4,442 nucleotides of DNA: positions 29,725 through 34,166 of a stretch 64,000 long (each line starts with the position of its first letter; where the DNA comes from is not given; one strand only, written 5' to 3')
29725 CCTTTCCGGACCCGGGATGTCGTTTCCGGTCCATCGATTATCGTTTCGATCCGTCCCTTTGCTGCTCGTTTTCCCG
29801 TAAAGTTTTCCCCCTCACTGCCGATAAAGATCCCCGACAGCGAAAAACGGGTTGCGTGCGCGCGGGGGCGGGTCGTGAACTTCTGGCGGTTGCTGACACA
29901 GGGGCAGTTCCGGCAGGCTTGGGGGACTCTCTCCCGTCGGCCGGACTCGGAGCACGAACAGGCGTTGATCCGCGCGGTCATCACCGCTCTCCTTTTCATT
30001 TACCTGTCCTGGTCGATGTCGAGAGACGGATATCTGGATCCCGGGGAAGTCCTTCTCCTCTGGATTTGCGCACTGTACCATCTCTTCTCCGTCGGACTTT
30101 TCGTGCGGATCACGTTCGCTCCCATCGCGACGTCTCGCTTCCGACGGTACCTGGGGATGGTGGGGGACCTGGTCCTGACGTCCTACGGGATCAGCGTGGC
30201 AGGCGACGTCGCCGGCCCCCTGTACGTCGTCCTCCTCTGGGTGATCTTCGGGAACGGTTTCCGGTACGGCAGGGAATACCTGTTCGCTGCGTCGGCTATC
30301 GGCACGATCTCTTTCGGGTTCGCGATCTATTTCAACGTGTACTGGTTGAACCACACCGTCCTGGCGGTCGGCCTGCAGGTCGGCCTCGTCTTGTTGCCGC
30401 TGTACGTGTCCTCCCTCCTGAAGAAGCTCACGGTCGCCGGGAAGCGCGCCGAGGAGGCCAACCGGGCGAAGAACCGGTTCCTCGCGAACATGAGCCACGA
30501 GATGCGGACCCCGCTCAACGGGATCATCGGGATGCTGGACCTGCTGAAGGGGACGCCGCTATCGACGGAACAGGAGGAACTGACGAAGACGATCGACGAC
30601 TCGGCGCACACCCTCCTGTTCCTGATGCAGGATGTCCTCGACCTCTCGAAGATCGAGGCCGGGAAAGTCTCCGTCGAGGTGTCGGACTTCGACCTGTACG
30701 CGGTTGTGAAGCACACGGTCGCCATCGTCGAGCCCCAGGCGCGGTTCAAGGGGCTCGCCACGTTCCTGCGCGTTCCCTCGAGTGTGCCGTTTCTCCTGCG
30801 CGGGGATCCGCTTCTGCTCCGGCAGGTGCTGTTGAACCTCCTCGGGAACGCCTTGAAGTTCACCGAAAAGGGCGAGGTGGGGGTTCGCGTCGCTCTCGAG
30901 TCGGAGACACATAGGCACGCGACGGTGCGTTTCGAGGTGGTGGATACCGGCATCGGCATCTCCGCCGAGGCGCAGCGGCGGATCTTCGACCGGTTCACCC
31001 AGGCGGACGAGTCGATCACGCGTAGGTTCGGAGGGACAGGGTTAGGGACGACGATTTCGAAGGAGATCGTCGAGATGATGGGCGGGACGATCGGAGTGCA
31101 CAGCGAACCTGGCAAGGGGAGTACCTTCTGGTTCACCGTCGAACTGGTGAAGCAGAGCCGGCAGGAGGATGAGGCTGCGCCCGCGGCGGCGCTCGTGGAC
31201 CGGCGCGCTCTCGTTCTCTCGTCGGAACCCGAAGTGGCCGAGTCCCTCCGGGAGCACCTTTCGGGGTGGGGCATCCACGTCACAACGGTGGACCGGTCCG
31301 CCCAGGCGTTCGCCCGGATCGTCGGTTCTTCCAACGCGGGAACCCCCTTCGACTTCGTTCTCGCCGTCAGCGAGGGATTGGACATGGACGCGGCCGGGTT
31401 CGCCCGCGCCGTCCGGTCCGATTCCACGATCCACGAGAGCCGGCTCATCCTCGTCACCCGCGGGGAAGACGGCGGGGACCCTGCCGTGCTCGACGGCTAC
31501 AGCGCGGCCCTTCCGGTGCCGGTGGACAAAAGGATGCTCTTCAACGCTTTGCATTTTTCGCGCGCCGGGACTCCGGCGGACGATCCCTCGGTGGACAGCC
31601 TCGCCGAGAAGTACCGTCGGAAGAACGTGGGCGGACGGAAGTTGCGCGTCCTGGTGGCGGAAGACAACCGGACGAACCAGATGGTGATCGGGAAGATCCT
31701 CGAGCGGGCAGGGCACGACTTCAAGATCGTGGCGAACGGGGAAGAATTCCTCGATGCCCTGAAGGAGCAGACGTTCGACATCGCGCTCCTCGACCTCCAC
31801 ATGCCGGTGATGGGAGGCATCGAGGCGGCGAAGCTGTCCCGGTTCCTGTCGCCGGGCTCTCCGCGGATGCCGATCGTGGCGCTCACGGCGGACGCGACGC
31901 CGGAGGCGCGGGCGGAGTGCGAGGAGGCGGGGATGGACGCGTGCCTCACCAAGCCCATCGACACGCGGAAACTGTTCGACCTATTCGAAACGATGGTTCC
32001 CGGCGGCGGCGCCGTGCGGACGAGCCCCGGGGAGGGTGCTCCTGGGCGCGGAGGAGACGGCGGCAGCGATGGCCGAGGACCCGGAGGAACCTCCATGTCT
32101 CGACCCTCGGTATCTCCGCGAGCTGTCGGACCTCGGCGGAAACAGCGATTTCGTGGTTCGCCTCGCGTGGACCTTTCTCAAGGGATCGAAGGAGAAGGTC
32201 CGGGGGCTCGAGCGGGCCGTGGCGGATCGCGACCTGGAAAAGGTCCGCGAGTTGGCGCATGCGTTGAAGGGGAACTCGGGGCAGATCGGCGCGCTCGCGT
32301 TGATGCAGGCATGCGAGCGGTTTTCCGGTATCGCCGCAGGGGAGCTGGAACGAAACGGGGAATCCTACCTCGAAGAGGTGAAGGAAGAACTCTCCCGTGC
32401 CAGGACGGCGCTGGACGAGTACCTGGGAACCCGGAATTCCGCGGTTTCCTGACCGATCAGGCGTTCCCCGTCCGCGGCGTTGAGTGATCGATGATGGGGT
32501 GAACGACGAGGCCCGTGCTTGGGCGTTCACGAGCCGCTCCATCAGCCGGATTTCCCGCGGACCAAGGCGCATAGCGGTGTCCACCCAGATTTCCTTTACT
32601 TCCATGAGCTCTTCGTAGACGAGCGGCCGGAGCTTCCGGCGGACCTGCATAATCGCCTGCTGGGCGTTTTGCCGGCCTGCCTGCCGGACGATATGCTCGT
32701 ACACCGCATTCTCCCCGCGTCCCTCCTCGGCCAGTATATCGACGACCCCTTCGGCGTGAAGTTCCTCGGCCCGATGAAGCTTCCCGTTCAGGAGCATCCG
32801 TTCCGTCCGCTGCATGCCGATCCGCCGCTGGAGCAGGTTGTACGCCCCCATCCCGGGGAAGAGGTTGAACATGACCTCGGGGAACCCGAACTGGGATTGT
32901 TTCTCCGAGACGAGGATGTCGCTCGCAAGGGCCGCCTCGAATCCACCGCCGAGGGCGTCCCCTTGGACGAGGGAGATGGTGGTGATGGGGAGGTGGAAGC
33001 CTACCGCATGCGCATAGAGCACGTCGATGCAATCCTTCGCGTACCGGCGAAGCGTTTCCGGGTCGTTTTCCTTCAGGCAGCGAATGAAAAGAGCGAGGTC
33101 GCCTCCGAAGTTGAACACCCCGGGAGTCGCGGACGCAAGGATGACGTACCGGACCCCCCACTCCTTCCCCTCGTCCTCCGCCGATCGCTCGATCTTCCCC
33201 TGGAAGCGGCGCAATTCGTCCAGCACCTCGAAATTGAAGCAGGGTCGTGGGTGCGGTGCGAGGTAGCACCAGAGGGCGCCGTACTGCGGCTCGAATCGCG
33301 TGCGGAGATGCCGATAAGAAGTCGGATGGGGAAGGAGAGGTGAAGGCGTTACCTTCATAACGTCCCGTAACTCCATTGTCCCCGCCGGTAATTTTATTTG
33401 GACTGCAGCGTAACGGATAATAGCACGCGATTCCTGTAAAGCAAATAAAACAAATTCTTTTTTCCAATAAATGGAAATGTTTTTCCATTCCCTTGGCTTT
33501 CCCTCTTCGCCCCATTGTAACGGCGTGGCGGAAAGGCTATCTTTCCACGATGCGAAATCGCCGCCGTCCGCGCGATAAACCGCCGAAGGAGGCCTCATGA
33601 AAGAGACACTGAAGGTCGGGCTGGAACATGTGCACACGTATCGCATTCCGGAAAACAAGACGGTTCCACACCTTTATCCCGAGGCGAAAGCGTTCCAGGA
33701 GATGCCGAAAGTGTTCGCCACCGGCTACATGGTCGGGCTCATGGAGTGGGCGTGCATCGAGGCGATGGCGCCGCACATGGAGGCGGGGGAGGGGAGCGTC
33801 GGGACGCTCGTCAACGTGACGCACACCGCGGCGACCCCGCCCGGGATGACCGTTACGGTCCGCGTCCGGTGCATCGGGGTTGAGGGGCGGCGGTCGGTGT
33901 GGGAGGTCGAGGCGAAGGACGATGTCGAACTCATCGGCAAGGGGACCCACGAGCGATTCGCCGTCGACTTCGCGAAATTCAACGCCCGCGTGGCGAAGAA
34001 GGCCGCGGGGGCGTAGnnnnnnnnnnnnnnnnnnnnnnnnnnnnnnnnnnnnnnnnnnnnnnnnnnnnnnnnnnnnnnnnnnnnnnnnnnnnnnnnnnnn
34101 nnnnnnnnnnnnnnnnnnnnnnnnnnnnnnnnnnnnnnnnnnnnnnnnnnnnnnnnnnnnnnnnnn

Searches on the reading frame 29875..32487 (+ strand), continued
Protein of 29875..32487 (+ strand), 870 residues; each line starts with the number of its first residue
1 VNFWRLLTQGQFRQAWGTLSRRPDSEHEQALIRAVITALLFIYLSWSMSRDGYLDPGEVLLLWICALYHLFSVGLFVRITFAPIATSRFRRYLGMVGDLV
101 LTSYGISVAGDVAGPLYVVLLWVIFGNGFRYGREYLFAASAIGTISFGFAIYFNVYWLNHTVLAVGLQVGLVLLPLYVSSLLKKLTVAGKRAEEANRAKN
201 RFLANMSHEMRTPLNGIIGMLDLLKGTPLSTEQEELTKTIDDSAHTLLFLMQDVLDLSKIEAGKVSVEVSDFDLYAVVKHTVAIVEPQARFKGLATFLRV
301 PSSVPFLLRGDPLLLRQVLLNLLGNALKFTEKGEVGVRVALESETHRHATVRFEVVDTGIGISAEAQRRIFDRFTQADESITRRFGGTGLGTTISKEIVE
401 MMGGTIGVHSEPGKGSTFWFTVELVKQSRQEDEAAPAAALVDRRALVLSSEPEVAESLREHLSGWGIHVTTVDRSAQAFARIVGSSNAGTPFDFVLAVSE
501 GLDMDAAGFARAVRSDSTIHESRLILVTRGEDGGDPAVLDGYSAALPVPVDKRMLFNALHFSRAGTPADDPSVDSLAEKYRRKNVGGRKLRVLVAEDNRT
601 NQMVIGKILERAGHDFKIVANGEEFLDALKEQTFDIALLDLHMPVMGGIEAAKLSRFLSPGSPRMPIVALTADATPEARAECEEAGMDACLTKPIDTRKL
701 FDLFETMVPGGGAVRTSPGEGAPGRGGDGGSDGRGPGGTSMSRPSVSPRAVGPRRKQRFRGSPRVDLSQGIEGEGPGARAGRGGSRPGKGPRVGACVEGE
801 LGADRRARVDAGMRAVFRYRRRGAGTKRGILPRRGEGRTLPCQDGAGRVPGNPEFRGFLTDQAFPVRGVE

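Call 31: search_protein_families(library=ncbifam, proteins=[window:29875-31995:+], max_evalue=0.01)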
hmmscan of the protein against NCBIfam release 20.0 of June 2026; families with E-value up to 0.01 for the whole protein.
window:29875-31995:+ (707 aa): 137 families (the best 25 are shown)
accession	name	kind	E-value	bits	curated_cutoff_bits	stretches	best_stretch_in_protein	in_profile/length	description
NF008318.0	PRK11107.1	equivalog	5.6e-120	402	890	1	185-703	279-780/920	two-component sensor histidine kinase BarA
TIGR02956.1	TMAO_torS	equivalog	8.4e-106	355.1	676.5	2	188-482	453-741/967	TMAO reductase system sensor histidine kinase/response regulator TorS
NF045901.1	HisKinLetSLeg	equivalog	2.6e-97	326.9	1650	1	184-702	278-783/906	two-component system sensor histidine kinase LetS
NF011874.0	PRK15347.1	equivalog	5.4e-90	302.7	852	2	183-426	382-616/921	two component system sensor kinase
NF041947.1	LuxQ_Vibrio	equivalog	5.8e-86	289.1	1200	2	186-443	459-715/843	quorum-sensing autoinducer 2 sensor kinase/phosphatase LuxQ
NF008302.0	PRK11091.1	equivalog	3.8e-80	270.1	838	2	191-441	275-522/779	aerobic respiration two-component sensor histidine kinase ArcB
NF008099.0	PRK10841.1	equivalog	3.8e-79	266.5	920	2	189-477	460-741/949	two-component system sensor histidine kinase RcsC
NF038297.2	hybrid_HK_HrmK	equivalog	4.8e-73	246.8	725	2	183-434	219-467/607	hybrid histidine kinase/response regulator HrmK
NF008543.0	PRK11466.1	equivalog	5e-64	216.6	982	2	189-511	434-746/914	TMAO reductase system sensor histidine kinase/response regulator TorS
NF041832.1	near_NosP_CTERM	subfamily_domain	1.4e-55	188.9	400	2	193-519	1-324/370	NahK/ErcS family hybrid sensor histidine kinase/response regulator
NF007420.1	PRK09959.1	equivalog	3.5e-55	187.1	1995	2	180-429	693-943/1197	acid-sensing system histidine kinase EvgS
NF046044.1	PnpS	equivalog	4.1e-53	180.8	400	1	195-421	166-388/390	two-component system histidine kinase PnpS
NF047874.1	MASE3_PAS_HK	subfamily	4e-46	158.1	560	1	190-432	389-632/655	MASE3 domain-containing sensor histidine kinase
NF047465.1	hybrid_HK_LvrA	exception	1.1e-45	156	1200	1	189-426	192-424/819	hybrid histidine kinase/response regulator LvrA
TIGR02966.1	phoR_proteo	equivalog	1.7e-42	145.6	334.2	1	193-421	108-332/333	phosphate regulon sensor histidine kinase PhoR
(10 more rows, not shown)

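Call 36: search_solved_structures(query=window:29875-31995:+, max_evalue=1e-10)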
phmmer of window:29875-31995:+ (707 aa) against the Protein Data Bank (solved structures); distinct sequences matched with E-value up to 1e-10: 55.
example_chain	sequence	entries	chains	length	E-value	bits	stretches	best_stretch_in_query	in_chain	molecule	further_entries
7z8n_A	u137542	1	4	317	2.1e-66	227.9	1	184-426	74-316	Histidine kinase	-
7p8e_A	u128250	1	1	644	3.7e-65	223.7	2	190-345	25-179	Receiver domain of histidine kinase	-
6qrj_A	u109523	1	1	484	4.4e-63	216.9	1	203-703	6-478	Hybrid kinase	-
6dk8_A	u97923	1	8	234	2.9e-40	141.5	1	201-428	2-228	RetS (Regulator of Exopolysaccharide and Type III Secretion)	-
7n0e_B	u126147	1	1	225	7.4e-40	140.1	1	200-422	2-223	Histidine kinase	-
6dk7_A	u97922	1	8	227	7.7e-40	140.1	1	201-424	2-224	RetS (Regulator of Exopolysaccharide and Type III Secretion)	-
4jas_A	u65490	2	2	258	6.9e-35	123.7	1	191-422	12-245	Histidine kinase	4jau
5uht_A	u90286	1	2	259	1.9e-34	122.2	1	191-422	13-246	Sensor histidine kinase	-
2c2a_A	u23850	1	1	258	2e-34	122.2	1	191-422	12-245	SENSOR HISTIDINE KINASE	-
3dge_A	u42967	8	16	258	2e-34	122.2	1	191-422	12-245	Sensor protein | Histidine kinase | Sensor histidine kinase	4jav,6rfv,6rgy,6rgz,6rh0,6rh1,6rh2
6azr_A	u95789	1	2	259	9.4e-34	120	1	191-422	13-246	Sensor histidine kinase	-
6rh7_A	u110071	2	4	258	4.8e-33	117.6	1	191-422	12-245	Sensor histidine kinase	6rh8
4q20_A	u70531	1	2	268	5.9e-29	104.1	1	190-420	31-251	Sensor protein DivL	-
3m6m_D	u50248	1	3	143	3.5e-26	94.9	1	581-704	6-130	Sensory/regulatory protein rpfC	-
5c93_A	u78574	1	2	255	2.3e-25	92.2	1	196-423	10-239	Histidine kinase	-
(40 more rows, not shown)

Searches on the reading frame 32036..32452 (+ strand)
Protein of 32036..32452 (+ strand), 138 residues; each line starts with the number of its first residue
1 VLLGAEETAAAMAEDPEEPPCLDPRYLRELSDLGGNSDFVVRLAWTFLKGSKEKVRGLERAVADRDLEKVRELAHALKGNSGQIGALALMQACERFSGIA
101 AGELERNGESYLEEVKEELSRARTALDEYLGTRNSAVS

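Call 72: search_protein_families(library=pfam, proteins=[window:32036-32452:+], max_evalue=0.001)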
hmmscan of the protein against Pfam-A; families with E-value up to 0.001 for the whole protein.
window:32036-32452:+ (138 aa): 1 family
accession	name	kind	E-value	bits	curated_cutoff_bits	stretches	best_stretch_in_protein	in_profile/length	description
PF01627.28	Hpt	-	9.7e-11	42.2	24.6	1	44-124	3-83/84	Hpt domain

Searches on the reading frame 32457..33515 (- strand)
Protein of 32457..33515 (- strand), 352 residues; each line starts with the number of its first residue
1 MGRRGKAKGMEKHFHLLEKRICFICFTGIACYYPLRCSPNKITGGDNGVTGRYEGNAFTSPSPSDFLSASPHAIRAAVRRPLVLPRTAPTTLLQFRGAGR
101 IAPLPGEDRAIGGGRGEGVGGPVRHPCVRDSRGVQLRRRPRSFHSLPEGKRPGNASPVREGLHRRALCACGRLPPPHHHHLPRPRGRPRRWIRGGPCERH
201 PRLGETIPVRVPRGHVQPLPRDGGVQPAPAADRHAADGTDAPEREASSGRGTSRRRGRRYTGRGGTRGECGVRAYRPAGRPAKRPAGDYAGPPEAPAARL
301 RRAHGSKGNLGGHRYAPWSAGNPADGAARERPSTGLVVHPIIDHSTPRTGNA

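Call 7: search_protein_families(library=pfam, proteins=[window:32457-33515:-])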
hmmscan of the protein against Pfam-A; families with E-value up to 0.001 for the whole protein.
window:32457-33515:- (352 aa): 0 families

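Call 31: search_protein_families(library=ncbifam, proteins=[window:32457-33515:-], max_evalue=0.01)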
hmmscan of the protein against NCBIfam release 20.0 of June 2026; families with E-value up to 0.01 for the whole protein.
window:32457-33515:- (352 aa): 0 families

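Call 37: search_protein_families(library=pfam, proteins=[window:32457-33515:-], max_evalue=10)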
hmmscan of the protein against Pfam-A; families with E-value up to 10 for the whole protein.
window:32457-33515:- (352 aa): 0 families

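Call 53: search_solved_structures(query=window:32504-33376:-, max_evalue=0.001, show_alignments=2)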
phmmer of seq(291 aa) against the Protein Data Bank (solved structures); distinct sequences matched with E-value up to 0.001: 142 (the best 60 are shown).
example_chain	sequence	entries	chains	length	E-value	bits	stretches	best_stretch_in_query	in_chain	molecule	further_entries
3m6m_A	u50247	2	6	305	1.6e-55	191.7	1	24-290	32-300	RpfF protein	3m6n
7zq7_A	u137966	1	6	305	1.7e-54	188.3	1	12-289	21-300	Crotonase/enoyl-CoA hydratase family protein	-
6dgn_A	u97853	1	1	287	6.2e-48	166.8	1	25-288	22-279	RpfF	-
5fus_A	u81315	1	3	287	7.1e-47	163.3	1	25-288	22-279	Putative enoyl CoA hydratase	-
1hzd_A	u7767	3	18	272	1.3e-14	57.5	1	72-235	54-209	AU-BINDING PROTEIN/ENOYL-COA HYDRATASE | Methylglutaconyl-CoA hydratase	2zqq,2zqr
8bnu_C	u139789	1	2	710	6.3e-14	55.2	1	74-216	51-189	Fatty acid oxidation complex subunit alpha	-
8bnr_C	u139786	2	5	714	6.4e-14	55.2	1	74-216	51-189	Fatty acid oxidation complex subunit alpha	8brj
6ysv_A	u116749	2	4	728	6.6e-14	55.2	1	74-216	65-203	Fatty acid oxidation complex subunit alpha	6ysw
1wdk_A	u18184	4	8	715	9.7e-14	54.6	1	72-260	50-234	Fatty oxidation complex alpha subunit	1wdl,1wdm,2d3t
4di1_A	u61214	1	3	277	3.1e-13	53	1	60-216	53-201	Enoyl-CoA hydratase EchA17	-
2pbp_A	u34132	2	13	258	9.5e-13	51.4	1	133-239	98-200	Enoyl-CoA hydratase subunit I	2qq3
2wtb_A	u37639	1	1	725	2.6e-12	49.9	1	75-217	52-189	FATTY ACID MULTIFUNCTIONAL PROTEIN (ATMFP2)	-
1uiy_A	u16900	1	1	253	2.7e-12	49.9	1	67-223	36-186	Enoyl-CoA Hydratase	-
5zai_A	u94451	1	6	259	2.8e-12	49.8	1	48-213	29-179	3-hydroxypropionyl-coenzyme A dehydratase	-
3qxi_A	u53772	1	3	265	4.2e-12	49.2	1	133-225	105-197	Enoyl-CoA hydratase EchA1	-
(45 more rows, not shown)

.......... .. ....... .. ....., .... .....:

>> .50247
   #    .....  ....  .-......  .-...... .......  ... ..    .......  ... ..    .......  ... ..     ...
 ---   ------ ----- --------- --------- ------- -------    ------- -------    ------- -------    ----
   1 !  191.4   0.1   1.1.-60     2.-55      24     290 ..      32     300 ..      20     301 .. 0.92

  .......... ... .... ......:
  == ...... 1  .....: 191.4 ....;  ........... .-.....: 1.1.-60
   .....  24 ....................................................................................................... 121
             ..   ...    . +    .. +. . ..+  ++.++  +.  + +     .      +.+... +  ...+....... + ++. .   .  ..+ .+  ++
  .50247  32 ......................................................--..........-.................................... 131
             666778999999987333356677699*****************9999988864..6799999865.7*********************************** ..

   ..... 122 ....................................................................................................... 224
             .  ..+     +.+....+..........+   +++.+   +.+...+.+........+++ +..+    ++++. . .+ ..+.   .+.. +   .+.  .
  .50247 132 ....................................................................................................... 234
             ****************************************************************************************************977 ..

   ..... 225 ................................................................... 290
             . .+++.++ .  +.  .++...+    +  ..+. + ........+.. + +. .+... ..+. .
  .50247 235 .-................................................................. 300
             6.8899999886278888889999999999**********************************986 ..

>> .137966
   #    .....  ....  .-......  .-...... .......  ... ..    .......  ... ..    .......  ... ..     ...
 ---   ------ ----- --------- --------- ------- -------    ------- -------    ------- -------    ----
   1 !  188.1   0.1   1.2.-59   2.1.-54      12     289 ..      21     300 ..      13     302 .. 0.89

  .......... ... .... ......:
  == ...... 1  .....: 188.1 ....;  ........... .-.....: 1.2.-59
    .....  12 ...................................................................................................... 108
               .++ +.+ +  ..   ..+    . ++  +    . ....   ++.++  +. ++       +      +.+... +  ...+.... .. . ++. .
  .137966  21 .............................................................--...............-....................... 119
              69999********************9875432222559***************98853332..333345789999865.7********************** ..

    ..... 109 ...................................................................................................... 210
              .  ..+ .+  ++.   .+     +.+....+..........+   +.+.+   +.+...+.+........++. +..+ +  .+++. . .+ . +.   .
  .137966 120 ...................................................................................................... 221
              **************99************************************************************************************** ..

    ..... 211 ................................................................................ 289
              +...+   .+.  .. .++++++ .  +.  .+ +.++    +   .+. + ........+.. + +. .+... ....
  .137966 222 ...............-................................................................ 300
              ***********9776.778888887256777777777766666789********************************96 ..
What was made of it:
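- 32507..33376 (-): rpfF-like DSF-synthase-family crotonase, convergent with the kinase. The ATG is at 33376 (or 33358). The ORF has no stop at the expected end and runs on to 31946. The best PDB hit is X. campestris RpfF 3m6m at E=1.6e-55, against about 1e-14 for generic hydratases (call 53).
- On RpfF-family DSF synthase: The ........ and FPEV motifs align with those of RpfF (call 53).
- The crotonase is 40 orders of magnitude closer to RpfF than to generic hydratases and keeps both catalytic Glu motifs (call 53).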

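Call 54: search_protein_families(library=ncbifam, proteins=[window:32504-33376:-], max_evalue=0.001)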
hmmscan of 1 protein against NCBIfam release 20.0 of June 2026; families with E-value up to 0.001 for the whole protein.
seq(291 aa): 65 families (the best 25 are shown)
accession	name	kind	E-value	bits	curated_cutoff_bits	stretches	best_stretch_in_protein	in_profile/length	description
NF006452.0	PRK08788.1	equivalog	2.5e-105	351.8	177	1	17-289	13-283/291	crotonase/enoyl-CoA hydratase family protein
NF053515.1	SgnlFctrSynRpfF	equivalog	1.3e-65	221.5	550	1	42-289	38-283/288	diffusible signal factor synthase RpfF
NF051848.1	EnCoAHydtEchA19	equivalog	9.1e-20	71.3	400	1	74-250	44-213/258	enoyl-CoA hydratase EchA19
NF008363.0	PRK11154.1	equivalog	1.1e-19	70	869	1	59-218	36-191/708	fatty acid oxidation complex subunit alpha FadJ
NF008727.0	PRK11730.1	equivalog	2.9e-19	68.9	870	1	74-257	51-227/717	fatty acid oxidation complex subunit alpha FadB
NF046063.1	oxepin_alt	equivalog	6e-19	68.5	300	1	72-245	42-208/254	oxepin-CoA hydrolase, alternative type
NF006007.0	PRK08138.1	subfamily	1e-17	64.4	355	1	71-228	49-196/261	enoyl-CoA hydratase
NF005496.0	PRK07110.1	domain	2.7e-17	62.7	215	1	82-212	56-176/249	polyketide synthase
TIGR02437.1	FadB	equivalog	6.8e-17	61.1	933.55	1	74-254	51-224/714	fatty acid oxidation complex subunit alpha FadB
NF006100.0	PRK08252.1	subfamily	8.2e-17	61.6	282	1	134-227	95-188/254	crotonase/enoyl-CoA hydratase family protein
NF006566.0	PRK09076.1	subfamily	8.6e-17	61.6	286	1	53-237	31-203/260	enoyl-CoA hydratase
NF004796.0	PRK06144.1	subfamily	3.7e-16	59.4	272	1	63-223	41-196/262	enoyl-CoA hydratase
NF004795.0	PRK06143.1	subfamily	5.2e-16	58.9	283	1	127-250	99-219/260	enoyl-CoA hydratase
NF042430.2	EnCoAhydt_DpgD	equivalog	5.9e-16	58.7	400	1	74-227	41-192/258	enoyl-CoA-hydratase DpgD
NF005804.0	PRK07659.1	equivalog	2.6e-15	56.6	311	1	78-261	53-226/260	enoyl-CoA hydratase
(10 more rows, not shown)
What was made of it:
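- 32507..33376 (-): NF006452 scores 352 bits against a cutoff of 177 (call 54).
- On RpfF-family DSF synthase: It passes the related model NF006452 instead (352 bits, cutoff 177) (call 54).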

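Call 72: search_protein_families(library=pfam, proteins=[window:32507-33376:-], max_evalue=0.001)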
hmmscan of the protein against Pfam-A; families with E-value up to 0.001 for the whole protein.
window:32507-33376:- (290 aa): 2 families
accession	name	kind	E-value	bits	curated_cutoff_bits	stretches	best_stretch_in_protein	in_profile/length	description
PF00378.25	ECH_1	-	3.2e-24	86.1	27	1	74-224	40-183/251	Enoyl-CoA hydratase/isomerase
PF16113.10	ECH_2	-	3.3e-10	40.4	27.2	1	69-250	30-207/335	Enoyl-CoA hydratase/isomerase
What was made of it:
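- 32507..33376 (-): Pfam ECH_1 (call 72).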

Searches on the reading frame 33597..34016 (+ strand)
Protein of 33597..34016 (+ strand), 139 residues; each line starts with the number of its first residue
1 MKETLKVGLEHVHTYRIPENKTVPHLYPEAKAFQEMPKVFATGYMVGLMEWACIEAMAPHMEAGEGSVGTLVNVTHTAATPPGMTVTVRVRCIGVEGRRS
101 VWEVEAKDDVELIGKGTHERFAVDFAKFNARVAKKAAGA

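Call 7: search_protein_families(library=pfam, proteins=[window:33597-34016:+])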
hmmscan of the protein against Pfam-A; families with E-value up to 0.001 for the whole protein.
window:33597-34016:+ (139 aa): 2 families
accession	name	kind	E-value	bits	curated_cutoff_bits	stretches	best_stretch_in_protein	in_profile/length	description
PF22636.2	FlK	-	1.1e-33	115.9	27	1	32-124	9-101/103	Fluoroacetyl-CoA-specific thioesterase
PF03061.28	4HBT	-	9e-06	26.4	20.6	1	43-109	7-73/79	Thioesterase superfamily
